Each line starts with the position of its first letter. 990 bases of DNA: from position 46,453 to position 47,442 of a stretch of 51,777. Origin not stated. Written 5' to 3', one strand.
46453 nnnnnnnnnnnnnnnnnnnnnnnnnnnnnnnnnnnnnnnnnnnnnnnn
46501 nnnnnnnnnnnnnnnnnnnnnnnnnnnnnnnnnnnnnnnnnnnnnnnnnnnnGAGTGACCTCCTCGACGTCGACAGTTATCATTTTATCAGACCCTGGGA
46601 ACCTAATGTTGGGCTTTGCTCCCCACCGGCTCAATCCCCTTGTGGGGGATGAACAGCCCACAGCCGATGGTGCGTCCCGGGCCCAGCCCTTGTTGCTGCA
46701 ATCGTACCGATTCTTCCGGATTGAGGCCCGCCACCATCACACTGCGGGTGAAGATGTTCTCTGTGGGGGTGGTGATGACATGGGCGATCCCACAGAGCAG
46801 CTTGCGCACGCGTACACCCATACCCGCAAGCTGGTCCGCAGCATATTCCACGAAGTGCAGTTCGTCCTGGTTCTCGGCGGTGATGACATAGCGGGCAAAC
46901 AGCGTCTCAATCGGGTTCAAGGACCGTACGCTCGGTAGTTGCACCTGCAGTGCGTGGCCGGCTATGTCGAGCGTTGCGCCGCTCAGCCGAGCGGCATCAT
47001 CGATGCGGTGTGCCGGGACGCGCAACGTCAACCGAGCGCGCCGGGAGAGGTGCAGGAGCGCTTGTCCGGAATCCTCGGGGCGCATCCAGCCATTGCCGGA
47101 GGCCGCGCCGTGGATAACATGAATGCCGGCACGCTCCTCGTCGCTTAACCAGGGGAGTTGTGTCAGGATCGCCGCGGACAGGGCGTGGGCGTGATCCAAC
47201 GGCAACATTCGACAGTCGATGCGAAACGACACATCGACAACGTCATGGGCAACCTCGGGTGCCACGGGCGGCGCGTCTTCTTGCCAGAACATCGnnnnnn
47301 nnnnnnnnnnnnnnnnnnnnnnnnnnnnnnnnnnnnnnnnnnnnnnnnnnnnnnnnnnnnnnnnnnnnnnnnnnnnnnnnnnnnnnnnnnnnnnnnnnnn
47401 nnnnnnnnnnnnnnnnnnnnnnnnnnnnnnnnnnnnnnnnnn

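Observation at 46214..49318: Five-gene operon divergent from dsrAB: TauD-like dioxygenase, two unknowns, an orphan Cas6/Cmx6-like RAMP protein and a Cys-less DsrC/TusE homologue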

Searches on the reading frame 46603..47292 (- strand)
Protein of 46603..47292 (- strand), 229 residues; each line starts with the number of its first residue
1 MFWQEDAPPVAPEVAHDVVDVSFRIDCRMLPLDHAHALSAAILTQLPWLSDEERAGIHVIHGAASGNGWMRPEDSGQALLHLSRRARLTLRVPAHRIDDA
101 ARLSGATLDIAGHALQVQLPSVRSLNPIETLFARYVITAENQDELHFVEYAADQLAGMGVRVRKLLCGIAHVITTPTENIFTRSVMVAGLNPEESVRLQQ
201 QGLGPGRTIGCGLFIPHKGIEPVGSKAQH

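Call 3: search_protein_families(library=pfam, proteins=[window:46603-47292:-], max_evalue=0.01)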
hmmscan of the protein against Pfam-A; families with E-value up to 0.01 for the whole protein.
window:46603-47292:- (229 aa): 1 family
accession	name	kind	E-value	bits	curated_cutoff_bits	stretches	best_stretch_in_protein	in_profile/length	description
PF09559.15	Cas6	-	2.8e-67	226.8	26.7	1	19-218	1-190/191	Cas6 Crispr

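Call 4: search_protein_families(library=ncbifam, proteins=[window:46603-47292:-], max_evalue=0.01)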
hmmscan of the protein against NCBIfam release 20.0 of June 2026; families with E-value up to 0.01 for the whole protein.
window:46603-47292:- (229 aa): 1 family
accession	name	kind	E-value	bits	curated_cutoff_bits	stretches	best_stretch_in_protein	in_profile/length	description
TIGR02807.1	cas6_cmx6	equivalog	2.5e-42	145.1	98.85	1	18-216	3-197/197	type I-MYXAN CRISPR-associated protein Cas6/Cmx6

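Call 7: find_homologous_proteins(query=window:46603-47292:-, max_evalue=0.00001)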
Query window:46603-47292:- (229 aa): 2276 proteins with E <= 0.00001 among 3132 candidates; the best 120 are listed.
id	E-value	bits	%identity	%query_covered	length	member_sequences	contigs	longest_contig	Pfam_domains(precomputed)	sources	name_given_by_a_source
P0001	2.2e-149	513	100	100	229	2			PF09559.16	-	-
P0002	8.2e-143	492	96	100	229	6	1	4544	PF09559.16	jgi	jgi:CRISPR-associated protein Cas6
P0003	1.6e-127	442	87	100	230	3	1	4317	PF09559.16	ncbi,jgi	-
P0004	1.1e-123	429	83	100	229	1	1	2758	PF09559.16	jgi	jgi:CRISPR-associated protein Cas6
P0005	2.5e-119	415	81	100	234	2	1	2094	PF09559.16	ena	-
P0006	8.3e-119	413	80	100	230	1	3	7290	PF09559.16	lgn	-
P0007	1.1e-115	403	78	100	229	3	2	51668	PF09559.16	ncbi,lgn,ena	-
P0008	5.5e-115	401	77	100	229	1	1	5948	PF09559.16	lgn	-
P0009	4.0e-113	395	77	100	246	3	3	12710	PF09559.16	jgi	jgi:CRISPR-associated protein Cas6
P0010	3.6e-110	385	76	100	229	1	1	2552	PF09559.16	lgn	-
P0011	6.7e-93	329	66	100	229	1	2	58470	PF09559.16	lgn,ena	-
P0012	8.4e-88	312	61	100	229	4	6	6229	PF09559.16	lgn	-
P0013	3.6e-85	303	57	100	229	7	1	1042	PF09559.16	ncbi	-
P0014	8.3e-83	296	60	97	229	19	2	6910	PF09559.16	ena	-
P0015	1.0e-82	295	61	97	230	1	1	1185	PF09559.16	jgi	jgi:CRISPR-associated protein Cas6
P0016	2.5e-82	294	60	100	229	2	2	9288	PF09559.16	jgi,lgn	jgi:CRISPR-associated protein Cas6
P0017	6.1e-82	293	58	99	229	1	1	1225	PF09559.16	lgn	-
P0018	2.1e-81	291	57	100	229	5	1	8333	PF09559.16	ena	-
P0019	2.5e-81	291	59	97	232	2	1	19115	PF09559.16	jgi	jgi:CRISPR-associated protein Cas6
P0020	2.7e-81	291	61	97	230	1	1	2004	PF09559.16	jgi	-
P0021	3.5e-81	290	57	100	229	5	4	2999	PF09559.16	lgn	-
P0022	3.6e-81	290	60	100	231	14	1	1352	PF09559.16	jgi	jgi:CRISPR-associated protein Cas6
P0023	4.0e-81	290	59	97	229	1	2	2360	PF09559.16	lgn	-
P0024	4.4e-81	290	57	100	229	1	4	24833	PF09559.16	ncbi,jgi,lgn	jgi:CRISPR-associated protein Cas6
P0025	4.9e-81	290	57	100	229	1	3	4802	PF09559.16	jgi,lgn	jgi:CRISPR-associated protein Cas6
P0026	5.8e-81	290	59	97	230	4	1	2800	PF09559.16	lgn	-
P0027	6.0e-81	290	60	97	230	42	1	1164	PF09559.16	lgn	-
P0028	6.2e-81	289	59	96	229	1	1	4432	PF09559.16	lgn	-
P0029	7.5e-81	289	57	98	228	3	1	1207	PF09559.16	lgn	-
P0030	7.7e-81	289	59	97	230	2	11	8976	PF09559.16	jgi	jgi:CRISPR-associated protein Cas6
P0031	8.9e-81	289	60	97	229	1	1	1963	PF09559.16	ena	-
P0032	9.7e-81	289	61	98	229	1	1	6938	PF09559.16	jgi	jgi:CRISPR-associated protein Cas6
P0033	1.4e-80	288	58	97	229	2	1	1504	PF09559.16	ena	-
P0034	1.5e-80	288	58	97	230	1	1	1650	PF09559.16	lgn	-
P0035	1.8e-80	288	60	97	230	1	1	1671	PF09559.16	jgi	-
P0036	1.8e-80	288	60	97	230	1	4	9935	PF09559.16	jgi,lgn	jgi:CRISPR-associated protein Cas6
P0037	2.0e-80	288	57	100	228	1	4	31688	PF09559.16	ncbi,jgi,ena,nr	ncbi:MAG: type I-MYXAN CRISPR-associated protein Cas6/Cmx6 [Gammaproteobacteria bacterium]|jgi:CRISP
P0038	2.3e-80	288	59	99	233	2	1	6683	PF09559.16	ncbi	-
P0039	2.7e-80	287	58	100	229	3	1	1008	PF09559.16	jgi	jgi:CRISPR-associated protein Cas6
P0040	2.7e-80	287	59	97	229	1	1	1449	PF09559.16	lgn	-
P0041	2.8e-80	287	61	97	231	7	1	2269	PF09559.16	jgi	-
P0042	3.1e-80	287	59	97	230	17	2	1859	PF09559.16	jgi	jgi:CRISPR-associated protein Cas6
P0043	3.3e-80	287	59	97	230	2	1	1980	PF09559.16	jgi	-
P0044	3.5e-80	287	60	97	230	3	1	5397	PF09559.16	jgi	-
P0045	3.6e-80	287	60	97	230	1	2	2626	PF09559.16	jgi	jgi:CRISPR-associated protein Cas6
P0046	3.6e-80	287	60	97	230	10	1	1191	PF09559.16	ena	-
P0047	3.9e-80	287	60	97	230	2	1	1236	PF09559.16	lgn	-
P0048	4.2e-80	287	60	97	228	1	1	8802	PF09559.16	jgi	jgi:CRISPR-associated protein Cas6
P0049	4.3e-80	287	58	100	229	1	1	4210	PF09559.16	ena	-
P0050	4.6e-80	287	55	100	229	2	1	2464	PF09559.16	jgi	jgi:CRISPR-associated protein Cas6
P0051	4.7e-80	287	60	97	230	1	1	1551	PF09559.16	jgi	jgi:CRISPR-associated protein Cas6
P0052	4.8e-80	287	59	97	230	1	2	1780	PF09559.16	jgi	jgi:CRISPR-associated protein Cas6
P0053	4.8e-80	287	58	97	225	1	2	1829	PF09559.16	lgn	-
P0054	4.9e-80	287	58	100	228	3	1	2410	PF09559.16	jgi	jgi:CRISPR-associated protein Cas6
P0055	5.2e-80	286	58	97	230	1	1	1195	PF09559.16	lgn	-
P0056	5.2e-80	286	59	100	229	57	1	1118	PF09559.16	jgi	-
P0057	5.5e-80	286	59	100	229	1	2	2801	PF09559.16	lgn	-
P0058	5.6e-80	286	58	97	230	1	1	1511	PF09559.16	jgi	-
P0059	5.8e-80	286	60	97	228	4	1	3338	PF09559.16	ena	-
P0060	6.2e-80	286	57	100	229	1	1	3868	PF09559.16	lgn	-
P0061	6.7e-80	286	60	97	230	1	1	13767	PF09559.16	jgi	-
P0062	6.9e-80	286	60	97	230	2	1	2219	PF09559.16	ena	-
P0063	8.6e-80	286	57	100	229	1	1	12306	PF09559.16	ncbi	-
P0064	8.8e-80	286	59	97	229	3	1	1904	PF09559.16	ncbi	-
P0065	9.2e-80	286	58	100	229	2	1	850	PF09559.16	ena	-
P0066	9.3e-80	286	58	97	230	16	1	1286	PF09559.16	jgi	jgi:CRISPR-associated protein Cas6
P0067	1.1e-79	285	58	99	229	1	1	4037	PF09559.16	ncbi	-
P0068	1.1e-79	285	57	99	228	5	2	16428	PF09559.16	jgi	-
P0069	1.1e-79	285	58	97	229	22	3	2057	PF09559.16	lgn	-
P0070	1.2e-79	285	60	97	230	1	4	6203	PF09559.16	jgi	jgi:CRISPR-associated protein Cas6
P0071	1.3e-79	285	60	97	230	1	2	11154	PF09559.16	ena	-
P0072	1.5e-79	285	58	98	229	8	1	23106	PF09559.16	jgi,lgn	-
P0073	1.6e-79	285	59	97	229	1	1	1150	PF09559.16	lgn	-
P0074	1.9e-79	285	59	97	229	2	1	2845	PF09559.16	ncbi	-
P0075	1.9e-79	285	57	99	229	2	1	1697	PF09559.16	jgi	-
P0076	2.1e-79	284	57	98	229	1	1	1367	PF09559.16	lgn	-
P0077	2.2e-79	284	60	97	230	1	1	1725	PF09559.16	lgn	-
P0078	2.6e-79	284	57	97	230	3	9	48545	PF09559.16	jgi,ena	jgi:CRISPR-associated protein Cas6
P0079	2.7e-79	284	57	97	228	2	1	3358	PF09559.16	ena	-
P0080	2.8e-79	284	59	98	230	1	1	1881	PF09559.16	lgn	-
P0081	3.6e-79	284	59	97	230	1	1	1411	PF09559.16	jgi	jgi:CRISPR-associated protein Cas6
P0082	3.7e-79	284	58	97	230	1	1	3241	PF09559.16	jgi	jgi:CRISPR-associated protein Cas6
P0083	4.1e-79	284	59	97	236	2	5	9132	PF09559.16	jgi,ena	jgi:CRISPR-associated protein Cas6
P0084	4.1e-79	284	57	99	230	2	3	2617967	PF09559.16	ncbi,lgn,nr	ncbi:MAG: type I-MYXAN CRISPR-associated protein Cas6/Cmx6 [Gammaproteobacteria bacterium]|nr:MAG: t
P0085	4.4e-79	283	57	98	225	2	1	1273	PF09559.16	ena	-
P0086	4.6e-79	283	59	97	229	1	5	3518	PF09559.16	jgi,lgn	jgi:CRISPR-associated protein Cas6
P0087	4.7e-79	283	60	97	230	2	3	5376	PF09559.16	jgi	jgi:CRISPR-associated protein Cas6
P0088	4.7e-79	283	60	97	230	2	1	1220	PF09559.16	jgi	-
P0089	4.9e-79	283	58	100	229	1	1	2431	PF09559.16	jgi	jgi:CRISPR-associated protein Cas6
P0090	5.3e-79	283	56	99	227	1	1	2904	PF09559.16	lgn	-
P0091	5.5e-79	283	59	98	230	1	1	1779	PF09559.16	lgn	-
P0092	5.7e-79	283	57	100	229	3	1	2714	PF09559.16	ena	-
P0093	6.0e-79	283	58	98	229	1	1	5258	PF09559.16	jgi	jgi:CRISPR-associated protein Cas6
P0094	6.2e-79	283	58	97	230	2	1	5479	PF09559.16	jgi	jgi:CRISPR-associated protein Cas6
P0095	6.6e-79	283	60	97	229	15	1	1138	PF09559.16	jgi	jgi:CRISPR-associated protein Cas6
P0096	6.8e-79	283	58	97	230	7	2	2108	PF09559.16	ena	-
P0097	7.5e-79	283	59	97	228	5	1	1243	PF09559.16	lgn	-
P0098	8.6e-79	282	58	97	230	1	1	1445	PF09559.16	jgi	jgi:CRISPR-associated protein Cas6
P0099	9.1e-79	282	57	97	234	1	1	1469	PF09559.16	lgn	-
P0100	9.2e-79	282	57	100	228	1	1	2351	PF09559.16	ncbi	-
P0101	9.3e-79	282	59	97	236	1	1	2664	PF09559.16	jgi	jgi:CRISPR-associated protein Cas6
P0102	1.1e-78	282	56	99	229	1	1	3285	PF09559.16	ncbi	-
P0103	1.1e-78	282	59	98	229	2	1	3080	PF09559.16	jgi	jgi:CRISPR-associated protein Cas6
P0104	1.2e-78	282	58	97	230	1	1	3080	PF09559.16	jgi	jgi:CRISPR-associated protein Cas6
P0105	1.2e-78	282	60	97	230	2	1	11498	PF09559.16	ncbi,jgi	ncbi:MAG: type I-MYXAN CRISPR-associated protein Cas6/Cmx6 [Gammaproteobacteria bacterium]|jgi:CRISP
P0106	1.3e-78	282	58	97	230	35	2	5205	PF09559.16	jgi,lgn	jgi:CRISPR-associated protein Cas6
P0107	1.3e-78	282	60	97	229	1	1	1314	PF09559.16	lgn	-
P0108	1.3e-78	282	59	97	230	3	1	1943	PF09559.16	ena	-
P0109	1.6e-78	282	59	97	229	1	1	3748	PF09559.16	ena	-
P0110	1.7e-78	282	58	99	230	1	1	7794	PF09559.16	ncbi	-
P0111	1.7e-78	282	59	97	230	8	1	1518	PF09559.16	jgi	jgi:CRISPR-associated protein Cas6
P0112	1.8e-78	281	59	97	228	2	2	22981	PF09559.16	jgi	jgi:CRISPR-associated protein Cas6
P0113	1.9e-78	281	59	97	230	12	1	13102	PF09559.16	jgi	-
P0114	1.9e-78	281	58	97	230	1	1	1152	PF09559.16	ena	-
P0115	1.9e-78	281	57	100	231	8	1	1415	PF09559.16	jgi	jgi:CRISPR-associated protein Cas6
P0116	1.9e-78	281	58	97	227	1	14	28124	PF09559.16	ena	-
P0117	2.0e-78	281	59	97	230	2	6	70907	PF09559.16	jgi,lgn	-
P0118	2.0e-78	281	58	97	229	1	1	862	PF09559.16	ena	-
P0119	2.1e-78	281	57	100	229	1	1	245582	PF09559.16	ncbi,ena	-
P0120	2.4e-78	281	58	97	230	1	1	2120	PF09559.16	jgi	jgi:CRISPR-associated protein Cas6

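Call 9: find_encoding_contigs(protein=P0084, flank=10000, max_places=3)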
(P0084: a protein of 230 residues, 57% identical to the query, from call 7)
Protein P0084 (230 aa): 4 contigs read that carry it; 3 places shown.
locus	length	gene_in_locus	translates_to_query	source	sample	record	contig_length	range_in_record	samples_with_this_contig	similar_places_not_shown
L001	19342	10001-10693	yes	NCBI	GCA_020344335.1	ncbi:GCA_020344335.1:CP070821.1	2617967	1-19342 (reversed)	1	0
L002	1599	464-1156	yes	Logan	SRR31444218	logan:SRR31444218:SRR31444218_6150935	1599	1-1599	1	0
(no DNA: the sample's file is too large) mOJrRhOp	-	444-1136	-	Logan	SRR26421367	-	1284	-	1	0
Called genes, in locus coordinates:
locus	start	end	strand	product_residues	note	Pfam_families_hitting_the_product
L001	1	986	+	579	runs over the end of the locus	PF03176:MMPL, PF02460:Patched (faint), PF12349:Sterol-sensing (faint), PF03176:MMPL, PF00873:ACR_tran (weak)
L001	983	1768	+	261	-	PF07044:DUF1329 (faint), PF17131:TP_0789-like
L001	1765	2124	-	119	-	PF02635:DsrE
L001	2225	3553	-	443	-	PF13187:Fer4_9 (faint), PF13183:Fer4_8, PF13534:Fer4_17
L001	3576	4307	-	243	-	PF02665:Nitrate_red_gam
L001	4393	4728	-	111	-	PF04358:DsrC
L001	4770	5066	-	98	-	PF04077:DsrH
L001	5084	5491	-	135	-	PF02635:DsrE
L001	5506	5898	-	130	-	PF02635:DsrE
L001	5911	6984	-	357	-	PF03460:NIR_SIR_ferr, PF01077:NIR_SIR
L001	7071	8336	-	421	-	PF03460:NIR_SIR_ferr, PF01077:NIR_SIR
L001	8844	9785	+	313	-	PF02668:TauD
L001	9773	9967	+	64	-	-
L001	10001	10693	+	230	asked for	PF09559:Cas6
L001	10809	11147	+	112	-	PF04358:DsrC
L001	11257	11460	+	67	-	-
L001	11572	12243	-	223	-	PF13640:2OG-FeII_Oxy_3, PF18331:PKHD_C (weak)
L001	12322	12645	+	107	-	-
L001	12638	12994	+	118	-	-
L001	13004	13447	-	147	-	PF00583:Acetyltransf_1, PF13673:Acetyltransf_10, PF13508:Acetyltransf_7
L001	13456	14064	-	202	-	PF13640:2OG-FeII_Oxy_3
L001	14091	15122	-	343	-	PF21739:DUF6866_N, PF21740:DUF6866_C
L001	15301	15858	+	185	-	-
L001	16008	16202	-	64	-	-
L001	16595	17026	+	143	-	-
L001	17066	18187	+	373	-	-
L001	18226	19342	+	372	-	PF13241:NAD_binding_7, PF14824:Sirohm_synth_M, PF10414:CysG_dimeriser, PF00590:TP_methylase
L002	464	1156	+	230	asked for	PF09559:Cas6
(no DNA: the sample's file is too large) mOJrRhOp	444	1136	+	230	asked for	PF09559:Cas6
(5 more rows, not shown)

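Call 10: find_encoding_contigs(protein=P0119, flank=10000, max_places=3)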
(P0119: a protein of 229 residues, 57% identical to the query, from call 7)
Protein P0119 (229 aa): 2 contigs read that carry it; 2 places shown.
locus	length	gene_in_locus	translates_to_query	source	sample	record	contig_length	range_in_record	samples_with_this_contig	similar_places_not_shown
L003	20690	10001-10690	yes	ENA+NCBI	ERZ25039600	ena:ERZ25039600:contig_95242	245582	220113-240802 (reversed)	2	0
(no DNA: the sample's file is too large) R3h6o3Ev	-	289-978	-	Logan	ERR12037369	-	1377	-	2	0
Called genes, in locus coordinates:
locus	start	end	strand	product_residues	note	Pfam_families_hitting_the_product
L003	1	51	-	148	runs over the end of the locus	-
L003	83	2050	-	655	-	PF14691:Fer4_20, PF00070:Pyr_redox (faint), PF07992:Pyr_redox_2, PF12831:FAD_oxidored (weak), PF13450:NAD_binding_8, PF14697:Fer4_21 (weak), PF12838:Fer4_7, PF00037:Fer4 (weak)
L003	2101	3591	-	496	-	PF13187:Fer4_9 (faint), PF13183:Fer4_8, PF13237:Fer4_10 (faint), PF13534:Fer4_17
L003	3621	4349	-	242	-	PF02665:Nitrate_red_gam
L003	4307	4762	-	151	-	PF04358:DsrC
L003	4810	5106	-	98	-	PF04077:DsrH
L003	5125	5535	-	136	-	PF02635:DsrE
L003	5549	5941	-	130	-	PF02635:DsrE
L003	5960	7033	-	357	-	PF03460:NIR_SIR_ferr, PF01077:NIR_SIR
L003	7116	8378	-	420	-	PF03460:NIR_SIR_ferr, PF01077:NIR_SIR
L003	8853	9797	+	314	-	PF02668:TauD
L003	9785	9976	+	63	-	-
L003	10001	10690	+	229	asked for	PF09559:Cas6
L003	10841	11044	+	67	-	-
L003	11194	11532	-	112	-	PF04358:DsrC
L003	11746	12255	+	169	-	PF13640:2OG-FeII_Oxy_3 (weak), PF13759:2OG-FeII_Oxy_5 (weak)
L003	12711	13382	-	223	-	PF13640:2OG-FeII_Oxy_3, PF18331:PKHD_C (weak)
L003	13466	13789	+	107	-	-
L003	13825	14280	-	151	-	PF00583:Acetyltransf_1, PF13673:Acetyltransf_10, PF13508:Acetyltransf_7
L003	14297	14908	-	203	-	PF13640:2OG-FeII_Oxy_3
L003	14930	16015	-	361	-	PF21739:DUF6866_N, PF21740:DUF6866_C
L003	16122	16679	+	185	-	-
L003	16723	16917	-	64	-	-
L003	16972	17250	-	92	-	-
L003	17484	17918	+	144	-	-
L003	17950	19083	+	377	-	-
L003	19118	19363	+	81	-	PF00462:Glutaredoxin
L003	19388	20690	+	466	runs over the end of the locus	PF13241:NAD_binding_7, PF14824:Sirohm_synth_M, PF10414:CysG_dimeriser, PF00590:TP_methylase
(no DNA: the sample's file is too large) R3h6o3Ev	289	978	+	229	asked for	PF09559:Cas6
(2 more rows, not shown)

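Call 18: find_encoding_contigs(protein=P0007, flank=10000, max_places=3)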
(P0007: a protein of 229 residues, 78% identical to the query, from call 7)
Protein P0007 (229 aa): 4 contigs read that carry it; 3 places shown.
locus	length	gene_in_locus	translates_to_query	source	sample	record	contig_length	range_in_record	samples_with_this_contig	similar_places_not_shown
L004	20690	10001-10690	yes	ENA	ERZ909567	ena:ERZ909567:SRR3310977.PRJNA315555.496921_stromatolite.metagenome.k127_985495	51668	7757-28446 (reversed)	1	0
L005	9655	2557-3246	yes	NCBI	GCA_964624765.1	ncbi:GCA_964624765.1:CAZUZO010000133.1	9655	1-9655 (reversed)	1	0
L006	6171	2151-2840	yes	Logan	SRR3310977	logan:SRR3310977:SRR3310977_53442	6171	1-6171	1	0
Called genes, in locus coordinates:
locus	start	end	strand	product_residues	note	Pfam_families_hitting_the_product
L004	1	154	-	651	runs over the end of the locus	PF14691:Fer4_20, PF01266:DAO (weak), PF07992:Pyr_redox_2, PF12831:FAD_oxidored (weak), PF13450:NAD_binding_8, PF12838:Fer4_7 (weak), PF14697:Fer4_21 (weak), PF00037:Fer4 (weak), +3 more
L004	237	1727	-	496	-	PF13187:Fer4_9 (faint), PF13183:Fer4_8, PF13237:Fer4_10 (faint), PF13534:Fer4_17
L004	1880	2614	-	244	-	PF02665:Nitrate_red_gam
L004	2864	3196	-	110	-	PF04358:DsrC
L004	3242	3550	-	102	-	PF04077:DsrH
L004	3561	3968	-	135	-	PF02635:DsrE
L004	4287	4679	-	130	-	PF02635:DsrE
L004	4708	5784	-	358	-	PF03460:NIR_SIR_ferr, PF01077:NIR_SIR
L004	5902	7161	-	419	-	PF03460:NIR_SIR_ferr (weak), PF01077:NIR_SIR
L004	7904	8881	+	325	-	PF02668:TauD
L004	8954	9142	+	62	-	-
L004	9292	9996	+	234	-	-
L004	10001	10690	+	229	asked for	PF09559:Cas6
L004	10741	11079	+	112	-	PF04358:DsrC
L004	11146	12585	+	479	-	PF04055:Radical_SAM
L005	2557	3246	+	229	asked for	PF09559:Cas6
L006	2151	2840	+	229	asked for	PF09559:Cas6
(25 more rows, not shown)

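Call 20: find_related_loci(query=A1, collection=genome_contigs, flank=10000)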
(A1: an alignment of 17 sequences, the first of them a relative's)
Query A1 (229 aa) in genome_contigs; peptide patterns used: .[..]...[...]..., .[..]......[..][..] (x = any residue, [..] = any of these).
599 stretches matched a pattern (row limit reached: there are more); 587 encode a relative of the query (tblastn E <= 1e-3); the best 80 are kept; 80 distinct loci.
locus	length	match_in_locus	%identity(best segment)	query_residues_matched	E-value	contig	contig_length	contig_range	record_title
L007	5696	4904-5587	57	1-228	7e-87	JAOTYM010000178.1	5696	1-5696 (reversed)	MAG: Gammaproteobacteria bacterium isolate 21_Jan_SF_Bin47 21_Jan_SF_Bin47_scaffold_14874_c1, whole genome shotgun seque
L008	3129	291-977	59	1-228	2e-87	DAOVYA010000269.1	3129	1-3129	MAG TPA_asm: Gammaproteobacteria bacterium isolate CSMAG_1771 CSMAG_1771_k141_4511017_length_3129_cov_17.0000, whole gen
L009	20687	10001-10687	59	1-228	2e-85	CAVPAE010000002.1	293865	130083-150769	MAG: uncultured Gammaproteobacteria bacterium isolate MFD09964.bin.1.155 genome assembly, contig: contig_13652, whole ge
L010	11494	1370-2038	57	1-223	7e-85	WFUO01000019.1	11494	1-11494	MAG: Gammaproteobacteria bacterium isolate S139_76 k151_222752, whole genome shotgun sequence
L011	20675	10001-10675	58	1-225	2e-83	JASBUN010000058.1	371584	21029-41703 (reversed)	MAG: Gammaproteobacteria bacterium isolate BWSM_72 k141_1374439, whole genome shotgun sequence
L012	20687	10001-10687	57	1-228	2e-83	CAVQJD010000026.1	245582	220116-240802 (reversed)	MAG: uncultured Gammaproteobacteria bacterium isolate MFD09779.bin.2.64 genome assembly, contig: contig_95242, whole gen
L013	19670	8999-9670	58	1-223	6e-83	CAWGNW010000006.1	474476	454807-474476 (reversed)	MAG: uncultured Gammaproteobacteria bacterium isolate MFD05684.bin.2.185 genome assembly, contig: contig_22144, whole ge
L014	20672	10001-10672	57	1-223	5e-83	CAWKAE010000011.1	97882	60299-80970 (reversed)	MAG: uncultured Halobacteria archaeon isolate MFD03551.bin.2.47 genome assembly, contig: contig_21875, whole genome shot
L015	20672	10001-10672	58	1-223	1e-82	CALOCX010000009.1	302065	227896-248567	MAG: uncultured Gammaproteobacteria bacterium isolate LOGT_bin.0252 genome assembly, contig: contig_7343, whole genome s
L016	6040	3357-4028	57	1-223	1e-82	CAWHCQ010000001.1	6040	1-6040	MAG: uncultured Gammaproteobacteria bacterium isolate MFD03551.bin.2.59 genome assembly, contig: contig_101972, whole ge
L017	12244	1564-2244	56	1-226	2e-82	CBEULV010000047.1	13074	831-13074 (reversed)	MAG TPA_asm: uncultured Gammaproteobacteria bacterium isolate SRR13515399_binner23_Refined_8 genome assembly, contig: ER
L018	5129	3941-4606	56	1-225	3e-82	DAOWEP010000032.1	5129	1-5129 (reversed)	MAG TPA_asm: Gammaproteobacteria bacterium isolate CSMAG_1942 CSMAG_1942_k141_2237748_length_5129_cov_12.9615, whole gen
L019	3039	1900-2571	58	1-223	2e-83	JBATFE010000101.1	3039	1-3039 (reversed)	MAG: Gammaproteobacteria bacterium isolate MFD10337_ilm_asm_bin18 k127_105076, whole genome shotgun sequence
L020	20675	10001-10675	56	1-225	5e-82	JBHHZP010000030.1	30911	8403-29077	MAG: Acidiferrobacterales bacterium isolate Maj_1_bin.19 NODE_568_length_30911_cov_8.780756, whole genome shotgun sequen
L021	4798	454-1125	57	1-223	1e-81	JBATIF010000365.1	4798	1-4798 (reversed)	MAG: Gammaproteobacteria bacterium isolate MFD10279_ilm_asm_bin30 k127_140911, whole genome shotgun sequence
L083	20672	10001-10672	55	1-223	1e-75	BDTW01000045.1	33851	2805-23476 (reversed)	Bacterium BMS3Bbin13 DNA, contig: NODE_31, whole genome shotgun sequence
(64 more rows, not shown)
